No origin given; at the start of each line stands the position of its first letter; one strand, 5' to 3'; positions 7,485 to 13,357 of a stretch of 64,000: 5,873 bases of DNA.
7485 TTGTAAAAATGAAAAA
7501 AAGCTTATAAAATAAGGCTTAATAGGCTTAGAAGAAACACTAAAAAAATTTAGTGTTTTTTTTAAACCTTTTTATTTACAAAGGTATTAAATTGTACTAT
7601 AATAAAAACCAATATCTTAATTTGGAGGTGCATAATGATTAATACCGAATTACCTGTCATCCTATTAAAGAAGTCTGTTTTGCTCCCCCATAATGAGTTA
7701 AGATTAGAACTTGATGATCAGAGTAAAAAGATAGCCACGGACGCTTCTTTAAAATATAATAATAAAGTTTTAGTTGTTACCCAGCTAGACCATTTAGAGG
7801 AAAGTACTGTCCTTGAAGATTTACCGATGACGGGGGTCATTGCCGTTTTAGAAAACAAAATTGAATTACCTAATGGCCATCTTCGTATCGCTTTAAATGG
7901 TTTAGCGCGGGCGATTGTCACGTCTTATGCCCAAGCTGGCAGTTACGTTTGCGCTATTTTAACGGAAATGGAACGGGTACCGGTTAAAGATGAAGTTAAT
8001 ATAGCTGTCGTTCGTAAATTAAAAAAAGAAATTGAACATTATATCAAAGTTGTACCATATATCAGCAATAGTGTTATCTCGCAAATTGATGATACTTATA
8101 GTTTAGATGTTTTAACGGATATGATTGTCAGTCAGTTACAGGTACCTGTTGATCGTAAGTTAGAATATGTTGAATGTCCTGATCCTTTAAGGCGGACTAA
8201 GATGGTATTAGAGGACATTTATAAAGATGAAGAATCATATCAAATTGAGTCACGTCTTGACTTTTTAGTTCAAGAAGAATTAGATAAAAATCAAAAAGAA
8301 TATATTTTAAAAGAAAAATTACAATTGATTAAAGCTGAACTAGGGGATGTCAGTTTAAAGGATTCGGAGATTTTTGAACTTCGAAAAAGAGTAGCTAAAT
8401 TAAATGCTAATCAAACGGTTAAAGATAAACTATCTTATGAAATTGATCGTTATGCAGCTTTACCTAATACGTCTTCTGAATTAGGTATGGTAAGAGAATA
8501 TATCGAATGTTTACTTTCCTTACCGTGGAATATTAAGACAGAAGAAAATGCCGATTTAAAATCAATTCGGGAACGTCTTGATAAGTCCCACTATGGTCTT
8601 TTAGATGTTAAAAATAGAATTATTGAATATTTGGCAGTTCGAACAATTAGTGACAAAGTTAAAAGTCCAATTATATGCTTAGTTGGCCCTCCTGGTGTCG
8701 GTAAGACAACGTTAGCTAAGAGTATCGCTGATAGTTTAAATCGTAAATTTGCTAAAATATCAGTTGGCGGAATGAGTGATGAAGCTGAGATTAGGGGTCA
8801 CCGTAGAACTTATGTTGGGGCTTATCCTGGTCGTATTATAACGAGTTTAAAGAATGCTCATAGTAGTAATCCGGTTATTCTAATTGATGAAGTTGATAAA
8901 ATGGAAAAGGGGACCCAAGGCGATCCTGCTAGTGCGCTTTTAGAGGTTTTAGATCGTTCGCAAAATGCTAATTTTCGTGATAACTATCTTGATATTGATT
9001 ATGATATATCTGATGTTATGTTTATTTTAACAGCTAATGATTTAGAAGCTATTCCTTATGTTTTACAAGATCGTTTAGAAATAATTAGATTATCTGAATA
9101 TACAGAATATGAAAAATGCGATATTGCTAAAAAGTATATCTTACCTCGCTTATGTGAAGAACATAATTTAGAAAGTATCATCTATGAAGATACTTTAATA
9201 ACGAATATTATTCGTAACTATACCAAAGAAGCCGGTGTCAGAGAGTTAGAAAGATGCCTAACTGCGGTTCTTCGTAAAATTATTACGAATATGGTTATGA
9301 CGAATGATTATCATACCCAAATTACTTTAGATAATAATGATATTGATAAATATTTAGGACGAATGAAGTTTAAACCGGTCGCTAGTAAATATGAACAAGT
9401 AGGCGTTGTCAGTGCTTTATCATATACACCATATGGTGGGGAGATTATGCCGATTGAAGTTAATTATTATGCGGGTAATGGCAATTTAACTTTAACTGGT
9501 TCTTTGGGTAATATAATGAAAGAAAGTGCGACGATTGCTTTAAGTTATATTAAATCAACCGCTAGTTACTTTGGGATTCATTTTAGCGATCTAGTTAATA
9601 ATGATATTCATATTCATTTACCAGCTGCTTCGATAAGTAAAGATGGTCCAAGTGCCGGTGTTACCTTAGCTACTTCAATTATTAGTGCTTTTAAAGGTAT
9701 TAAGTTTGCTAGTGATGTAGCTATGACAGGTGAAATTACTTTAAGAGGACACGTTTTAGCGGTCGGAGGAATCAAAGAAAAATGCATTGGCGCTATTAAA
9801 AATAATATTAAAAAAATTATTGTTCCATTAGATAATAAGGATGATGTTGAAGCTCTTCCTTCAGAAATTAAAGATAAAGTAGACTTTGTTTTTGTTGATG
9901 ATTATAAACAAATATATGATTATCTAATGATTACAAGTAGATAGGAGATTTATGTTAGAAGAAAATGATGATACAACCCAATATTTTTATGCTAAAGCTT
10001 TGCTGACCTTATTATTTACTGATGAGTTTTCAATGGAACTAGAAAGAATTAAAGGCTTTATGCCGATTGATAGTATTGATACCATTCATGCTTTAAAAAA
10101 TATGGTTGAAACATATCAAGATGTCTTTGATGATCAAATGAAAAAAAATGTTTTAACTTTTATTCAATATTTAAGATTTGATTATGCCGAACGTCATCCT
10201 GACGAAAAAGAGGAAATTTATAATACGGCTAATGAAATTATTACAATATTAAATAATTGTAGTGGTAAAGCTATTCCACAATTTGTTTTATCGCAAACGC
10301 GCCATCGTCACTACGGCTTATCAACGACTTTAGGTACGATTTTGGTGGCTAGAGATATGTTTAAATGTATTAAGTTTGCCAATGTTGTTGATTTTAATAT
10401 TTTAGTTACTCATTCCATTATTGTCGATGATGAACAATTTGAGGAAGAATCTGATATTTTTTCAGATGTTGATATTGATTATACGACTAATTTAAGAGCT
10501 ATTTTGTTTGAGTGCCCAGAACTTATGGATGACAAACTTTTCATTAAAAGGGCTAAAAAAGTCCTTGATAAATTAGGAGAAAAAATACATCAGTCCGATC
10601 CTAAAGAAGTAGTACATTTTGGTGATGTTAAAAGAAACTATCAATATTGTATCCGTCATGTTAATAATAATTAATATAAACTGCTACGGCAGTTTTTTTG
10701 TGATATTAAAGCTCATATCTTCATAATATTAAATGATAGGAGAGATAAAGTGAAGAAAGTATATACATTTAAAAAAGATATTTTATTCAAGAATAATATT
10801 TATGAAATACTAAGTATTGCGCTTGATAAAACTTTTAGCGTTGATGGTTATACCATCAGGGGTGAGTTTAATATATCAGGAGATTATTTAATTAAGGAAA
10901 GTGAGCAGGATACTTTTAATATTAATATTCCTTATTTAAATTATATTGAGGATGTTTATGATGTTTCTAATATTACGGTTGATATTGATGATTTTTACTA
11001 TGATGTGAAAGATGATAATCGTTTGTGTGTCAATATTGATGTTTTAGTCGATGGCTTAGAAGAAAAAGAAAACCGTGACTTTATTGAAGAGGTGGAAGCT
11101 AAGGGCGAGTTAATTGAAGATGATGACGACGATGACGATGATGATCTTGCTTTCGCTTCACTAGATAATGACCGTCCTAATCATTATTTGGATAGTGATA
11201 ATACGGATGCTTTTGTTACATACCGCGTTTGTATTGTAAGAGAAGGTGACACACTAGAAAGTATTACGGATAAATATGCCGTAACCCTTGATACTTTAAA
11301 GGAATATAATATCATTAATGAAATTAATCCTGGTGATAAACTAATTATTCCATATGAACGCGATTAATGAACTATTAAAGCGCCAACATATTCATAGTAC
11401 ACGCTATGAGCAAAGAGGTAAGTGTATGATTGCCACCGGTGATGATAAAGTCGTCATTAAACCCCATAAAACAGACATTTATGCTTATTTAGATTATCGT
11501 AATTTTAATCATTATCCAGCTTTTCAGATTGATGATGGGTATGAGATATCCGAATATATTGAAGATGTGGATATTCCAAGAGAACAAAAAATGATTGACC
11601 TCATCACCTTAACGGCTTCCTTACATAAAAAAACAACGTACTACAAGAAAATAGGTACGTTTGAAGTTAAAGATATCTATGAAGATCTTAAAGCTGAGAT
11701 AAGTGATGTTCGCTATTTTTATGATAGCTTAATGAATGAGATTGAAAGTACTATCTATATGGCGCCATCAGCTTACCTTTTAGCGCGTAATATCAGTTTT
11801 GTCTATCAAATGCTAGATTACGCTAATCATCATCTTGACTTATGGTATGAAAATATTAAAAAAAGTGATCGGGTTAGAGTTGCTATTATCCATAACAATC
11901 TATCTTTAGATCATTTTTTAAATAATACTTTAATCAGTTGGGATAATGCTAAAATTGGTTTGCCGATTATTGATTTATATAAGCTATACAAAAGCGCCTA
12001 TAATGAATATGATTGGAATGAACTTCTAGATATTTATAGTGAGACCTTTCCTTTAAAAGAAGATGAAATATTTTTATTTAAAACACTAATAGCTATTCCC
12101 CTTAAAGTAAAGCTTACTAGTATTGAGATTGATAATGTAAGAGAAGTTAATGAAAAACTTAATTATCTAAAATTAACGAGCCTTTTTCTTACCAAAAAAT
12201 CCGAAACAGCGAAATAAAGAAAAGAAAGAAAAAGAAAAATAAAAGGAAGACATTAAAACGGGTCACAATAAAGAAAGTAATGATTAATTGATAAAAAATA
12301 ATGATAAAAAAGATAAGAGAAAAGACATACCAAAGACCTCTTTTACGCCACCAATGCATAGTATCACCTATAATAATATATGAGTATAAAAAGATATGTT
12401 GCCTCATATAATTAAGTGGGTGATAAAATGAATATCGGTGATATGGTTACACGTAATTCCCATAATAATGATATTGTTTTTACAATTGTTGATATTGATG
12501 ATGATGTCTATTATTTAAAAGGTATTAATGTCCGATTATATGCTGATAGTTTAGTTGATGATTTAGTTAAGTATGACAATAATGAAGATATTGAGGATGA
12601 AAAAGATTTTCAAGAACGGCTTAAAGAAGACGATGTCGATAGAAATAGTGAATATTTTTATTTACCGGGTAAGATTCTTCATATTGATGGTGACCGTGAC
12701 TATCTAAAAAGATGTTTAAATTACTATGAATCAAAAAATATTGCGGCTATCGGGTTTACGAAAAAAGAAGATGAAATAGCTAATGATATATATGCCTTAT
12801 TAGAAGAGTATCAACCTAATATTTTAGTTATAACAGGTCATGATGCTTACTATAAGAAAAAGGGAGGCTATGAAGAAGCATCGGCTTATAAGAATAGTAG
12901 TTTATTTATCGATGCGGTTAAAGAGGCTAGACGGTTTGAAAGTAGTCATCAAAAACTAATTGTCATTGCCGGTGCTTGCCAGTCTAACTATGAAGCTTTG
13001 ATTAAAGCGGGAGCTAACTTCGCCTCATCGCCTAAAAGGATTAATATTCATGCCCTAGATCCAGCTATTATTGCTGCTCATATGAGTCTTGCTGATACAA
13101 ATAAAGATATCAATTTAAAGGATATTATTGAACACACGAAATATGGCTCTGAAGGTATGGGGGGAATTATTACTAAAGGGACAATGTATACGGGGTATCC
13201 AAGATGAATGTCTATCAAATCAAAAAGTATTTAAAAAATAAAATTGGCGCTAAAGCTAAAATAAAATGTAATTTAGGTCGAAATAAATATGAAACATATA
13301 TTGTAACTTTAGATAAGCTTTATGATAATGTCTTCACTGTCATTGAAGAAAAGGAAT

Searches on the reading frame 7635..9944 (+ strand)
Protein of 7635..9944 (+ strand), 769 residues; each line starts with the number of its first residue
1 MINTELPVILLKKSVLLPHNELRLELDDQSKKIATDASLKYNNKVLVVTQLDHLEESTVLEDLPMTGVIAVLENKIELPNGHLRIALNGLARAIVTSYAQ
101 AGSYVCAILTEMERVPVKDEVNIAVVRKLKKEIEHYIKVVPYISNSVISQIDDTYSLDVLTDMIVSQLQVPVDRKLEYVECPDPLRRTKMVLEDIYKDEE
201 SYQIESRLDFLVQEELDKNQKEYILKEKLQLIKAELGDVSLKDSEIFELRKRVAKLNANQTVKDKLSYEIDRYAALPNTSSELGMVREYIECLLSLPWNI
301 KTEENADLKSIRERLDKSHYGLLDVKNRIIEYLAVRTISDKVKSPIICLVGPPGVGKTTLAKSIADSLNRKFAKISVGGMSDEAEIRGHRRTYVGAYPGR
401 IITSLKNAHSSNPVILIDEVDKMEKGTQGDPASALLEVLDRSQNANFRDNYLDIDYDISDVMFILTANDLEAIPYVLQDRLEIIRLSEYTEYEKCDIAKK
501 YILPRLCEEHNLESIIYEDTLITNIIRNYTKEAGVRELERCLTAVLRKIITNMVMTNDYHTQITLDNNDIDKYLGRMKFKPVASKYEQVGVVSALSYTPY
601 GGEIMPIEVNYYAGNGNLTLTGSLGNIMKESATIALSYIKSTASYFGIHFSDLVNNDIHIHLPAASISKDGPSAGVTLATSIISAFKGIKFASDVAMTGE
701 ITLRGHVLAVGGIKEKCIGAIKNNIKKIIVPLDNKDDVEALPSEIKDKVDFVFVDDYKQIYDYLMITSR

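Call 8: search_protein_families(library=pfam, proteins=[window:7635-9944:+], max_evalue=0.001)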
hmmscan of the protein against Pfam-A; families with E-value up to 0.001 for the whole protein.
window:7635-9944:+ (769 aa): 21 families
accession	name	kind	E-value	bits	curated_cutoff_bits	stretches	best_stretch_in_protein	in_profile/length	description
PF05362.19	Lon_C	-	6.8e-71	238.5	21.1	1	565-765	2-203/205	Lon protease (S16) C-terminal proteolytic domain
PF00004.35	AAA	-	5.4e-24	85.5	21.2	1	347-486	1-128/131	ATPase family associated with various cellular activities (AAA)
PF02190.22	LON_substr_bdg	-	1.5e-16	61.3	28.7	1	5-193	1-196/200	ATP-dependent protease La (LON) substrate-binding domain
PF22667.2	Lon_lid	-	4.8e-14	52.2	27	1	510-557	3-52/57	Lon protease AAA+ ATPase lid domain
PF13541.12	ChlI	-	8.1e-12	45.5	27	1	607-734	1-121/121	Subunit ChlI of Mg-chelatase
PF07728.20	AAA_5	-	1e-09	39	22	1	347-475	2-133/139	AAA domain (dynein-related subfamily)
PF07724.20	AAA_2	-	3.6e-08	34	27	1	347-468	6-124/166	AAA domain (Cdc48 subfamily)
PF13401.12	AAA_22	-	1.3e-07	32.4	27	1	345-439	6-104/130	AAA domain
PF03266.21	NTPase_1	-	1.9e-07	31.5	23.9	1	347-383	2-36/168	NTPase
PF13173.12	AAA_14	-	1.2e-05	25.7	27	1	344-425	2-76/129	AAA domain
PF03193.22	RsgA_GTPase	-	3.2e-05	24.3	30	1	306-376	70-138/174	RsgA GTPase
PF13191.12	AAA_16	-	5.6e-05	24.1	32.6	1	343-371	24-51/167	AAA ATPase domain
PF24883.2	NPHP3_N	-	6.6e-05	23.6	24.8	1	339-371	17-49/164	Nephrocystin 3, N-terminal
PF05496.18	RuvB_N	-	0.00013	22.2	27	1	347-381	36-70/159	Holliday junction DNA helicase RuvB P-loop domain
PF00931.28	NB-ARC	-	0.00032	20.5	23.5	1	339-373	15-50/248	NB-ARC domain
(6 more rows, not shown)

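Call 76: find_related_loci(query=window:7635-9944:+, collection=genome_contigs, flank=8000)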
Query window:7635-9944:+ (769 aa) in genome_contigs; peptide patterns used: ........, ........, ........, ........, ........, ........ (x = any residue, [..] = any of these).
61 stretches matched a pattern; 15 encode a relative of the query (tblastn E <= 1e-3); 15 distinct loci.
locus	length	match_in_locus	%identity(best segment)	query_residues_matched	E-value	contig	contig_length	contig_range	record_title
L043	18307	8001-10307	88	1-769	0e+0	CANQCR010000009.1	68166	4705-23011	MAG: uncultured Bacilli bacterium isolate Lapin-004__bin25 genome assembly, contig: Lapin-004__NODE_410_length_68166_cov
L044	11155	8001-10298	76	1-765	0e+0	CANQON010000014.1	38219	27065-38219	MAG: uncultured Bacilli bacterium isolate Lapin-032__bin82 genome assembly, contig: Lapin-032__NODE_1758_length_38219_co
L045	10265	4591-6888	76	1-765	0e+0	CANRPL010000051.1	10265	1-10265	MAG: uncultured Bacilli bacterium isolate Lapin-018__bin53 genome assembly, contig: Lapin-018__NODE_6514_length_10265_co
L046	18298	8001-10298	70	1-765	0e+0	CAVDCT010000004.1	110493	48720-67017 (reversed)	Roseburia sp. AF12-17LB isolate H07620-L1_cleanbin_000017 genome assembly, contig: Spades_H07620-L1_contig_98, whole gen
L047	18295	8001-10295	74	1-765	0e+0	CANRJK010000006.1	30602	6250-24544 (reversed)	MAG: uncultured Bacilli bacterium isolate Lapin-020__bin90 genome assembly, contig: Lapin-020__NODE_1810_length_30602_co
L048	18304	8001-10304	52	1-764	0e+0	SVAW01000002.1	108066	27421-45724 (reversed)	MAG: Bacillota bacterium isolate SIG212 NODE_4414_length_108066_cov_11.516495, whole genome shotgun sequence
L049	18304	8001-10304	50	1-765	0e+0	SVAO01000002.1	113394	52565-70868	MAG: Bacillota bacterium isolate SIG204 NODE_3999_length_113394_cov_7.080385, whole genome shotgun sequence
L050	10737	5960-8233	40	6-760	0e+0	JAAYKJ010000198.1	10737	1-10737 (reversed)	MAG: Clostridiaceae bacterium isolate AS10tlH2TH_408 229497_AS10, whole genome shotgun sequence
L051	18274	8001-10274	40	6-760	0e+0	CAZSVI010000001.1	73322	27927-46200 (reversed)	MAG TPA_asm: uncultured Oscillospiraceae bacterium isolate SRP241326_co3_320 genome assembly, contig: NODE_633_length_73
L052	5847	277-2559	40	6-762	5e-179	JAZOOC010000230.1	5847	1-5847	MAG: Clostridia bacterium isolate T1900045634_YK20190328.MAGScoT_cleanbin_000007 SGB_8074_k141_1934417, whole genome sho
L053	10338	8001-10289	40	2-763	2e-175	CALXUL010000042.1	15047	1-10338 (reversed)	MAG: uncultured Clostridia bacterium isolate E08__bin289 genome assembly, contig: E08__k127_1694647, whole genome shotgu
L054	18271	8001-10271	38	5-762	4e-163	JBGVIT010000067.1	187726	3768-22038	MAG: Clostridia bacterium isolate fecal_MAG_129 fecal_MAG_129_contig_0067, whole genome shotgun sequence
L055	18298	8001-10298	67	1-765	0e+0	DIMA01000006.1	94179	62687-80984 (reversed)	MAG TPA_asm: Bacillales bacterium UBA5578 UBA5578_contig_399, whole genome shotgun sequence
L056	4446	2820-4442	38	2-540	3e-116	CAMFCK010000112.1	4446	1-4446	MAG: uncultured Clostridia bacterium isolate SRR15057928_bin.34_metaWRAP_v1.3_MAG genome assembly, contig: ERZ10407477.8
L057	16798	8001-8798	36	285-550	2e-42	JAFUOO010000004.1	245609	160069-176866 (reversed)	MAG: Clostridia bacterium isolate RGIG4683 Roe_deer_Rectum-5__c551, whole genome shotgun sequence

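Call 89: search_protein_families(library=pfam, proteins=[L047:14719-15441:+, L047:15449-16639:+], max_evalue=0.01)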
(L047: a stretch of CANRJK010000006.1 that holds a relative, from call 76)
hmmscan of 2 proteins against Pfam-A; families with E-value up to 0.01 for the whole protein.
L047:14719-15441:+ (240 aa): 4 families
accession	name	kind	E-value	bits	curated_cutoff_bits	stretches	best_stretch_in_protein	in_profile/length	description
PF08282.18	Hydrolase_3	-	3.8e-27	96.1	20.9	2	121-227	135-241/255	haloacid dehalogenase-like hydrolase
PF05116.19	S6PP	-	2.8e-12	47.2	20.3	1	10-222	2-214/247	Sucrose-6F-phosphate phosphohydrolase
PF00702.32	Hydrolase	-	0.002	19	26.4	0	150-207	139-188/191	haloacid dehalogenase-like hydrolase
PF12439.13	GDE_N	-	0.0022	18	27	1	9-149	38-171/219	Glycogen debranching enzyme N terminal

L047:15449-16639:+ (396 aa): 1 family
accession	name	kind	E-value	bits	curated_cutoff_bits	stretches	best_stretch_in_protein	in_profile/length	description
PF07690.21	MFS_1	-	4.1e-10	39.5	33.4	1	22-310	16-311/347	Major Facilitator Superfamily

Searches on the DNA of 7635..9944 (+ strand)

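Call 78: search_rna_families(sources=[L043, L047, L046], threshold=gathering)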
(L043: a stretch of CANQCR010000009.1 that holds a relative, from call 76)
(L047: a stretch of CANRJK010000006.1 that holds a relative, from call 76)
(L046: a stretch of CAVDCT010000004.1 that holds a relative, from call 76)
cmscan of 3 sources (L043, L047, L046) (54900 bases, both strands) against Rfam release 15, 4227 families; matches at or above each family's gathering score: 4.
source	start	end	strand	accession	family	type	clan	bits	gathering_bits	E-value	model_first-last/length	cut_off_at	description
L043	13835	14172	+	RF00023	tmRNA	Gene;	CL00001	160.3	47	2e-63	1-374/374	no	transfer-messenger RNA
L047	13863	14202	+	RF00023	tmRNA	Gene;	CL00001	144.8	47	7.6e-57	1-374/374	no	transfer-messenger RNA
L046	14077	14455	+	RF00023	tmRNA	Gene;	CL00001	130.1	47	1.2e-50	1-374/374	no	transfer-messenger RNA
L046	16113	16184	+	RF00005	tRNA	Gene; tRNA;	CL00001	63.4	29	1.8e-11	1-71/71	no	tRNA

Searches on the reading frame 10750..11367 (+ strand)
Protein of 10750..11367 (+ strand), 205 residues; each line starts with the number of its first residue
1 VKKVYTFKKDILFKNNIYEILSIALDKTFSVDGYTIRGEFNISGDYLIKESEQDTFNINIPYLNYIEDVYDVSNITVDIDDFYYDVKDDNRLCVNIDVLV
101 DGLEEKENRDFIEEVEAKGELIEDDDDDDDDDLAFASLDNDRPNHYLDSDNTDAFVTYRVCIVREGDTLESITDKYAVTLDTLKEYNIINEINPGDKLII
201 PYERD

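Call 8: search_protein_families(library=pfam, proteins=[window:10750-11367:+], max_evalue=0.001)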
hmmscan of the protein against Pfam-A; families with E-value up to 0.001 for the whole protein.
window:10750-11367:+ (205 aa): 2 families
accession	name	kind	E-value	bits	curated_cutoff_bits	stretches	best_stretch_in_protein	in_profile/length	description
PF01476.26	LysM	-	2.7e-08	34.1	20.9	1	162-201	2-43/43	LysM domain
PF20918.2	SPOCS_spoVID-N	-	3.1e-07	30.7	27.1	0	68-103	97-132/132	SPOCS_spoVID-N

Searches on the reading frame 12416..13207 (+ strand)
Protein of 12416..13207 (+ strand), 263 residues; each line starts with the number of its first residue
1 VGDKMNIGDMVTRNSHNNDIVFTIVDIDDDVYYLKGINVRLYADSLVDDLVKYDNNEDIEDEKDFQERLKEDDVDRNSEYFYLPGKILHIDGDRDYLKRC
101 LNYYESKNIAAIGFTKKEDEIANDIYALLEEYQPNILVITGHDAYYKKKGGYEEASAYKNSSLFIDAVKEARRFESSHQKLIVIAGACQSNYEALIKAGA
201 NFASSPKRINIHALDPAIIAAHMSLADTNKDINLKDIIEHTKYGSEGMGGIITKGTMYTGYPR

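Call 8: search_protein_families(library=pfam, proteins=[window:12416-13207:+], max_evalue=0.001)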
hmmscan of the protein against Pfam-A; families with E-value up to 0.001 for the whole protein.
window:12416-13207:+ (263 aa): 1 family
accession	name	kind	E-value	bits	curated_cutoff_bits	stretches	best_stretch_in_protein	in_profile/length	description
PF05582.17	Peptidase_U57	-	1.5e-91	307.1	25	1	6-262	1-280/280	YabG peptidase U57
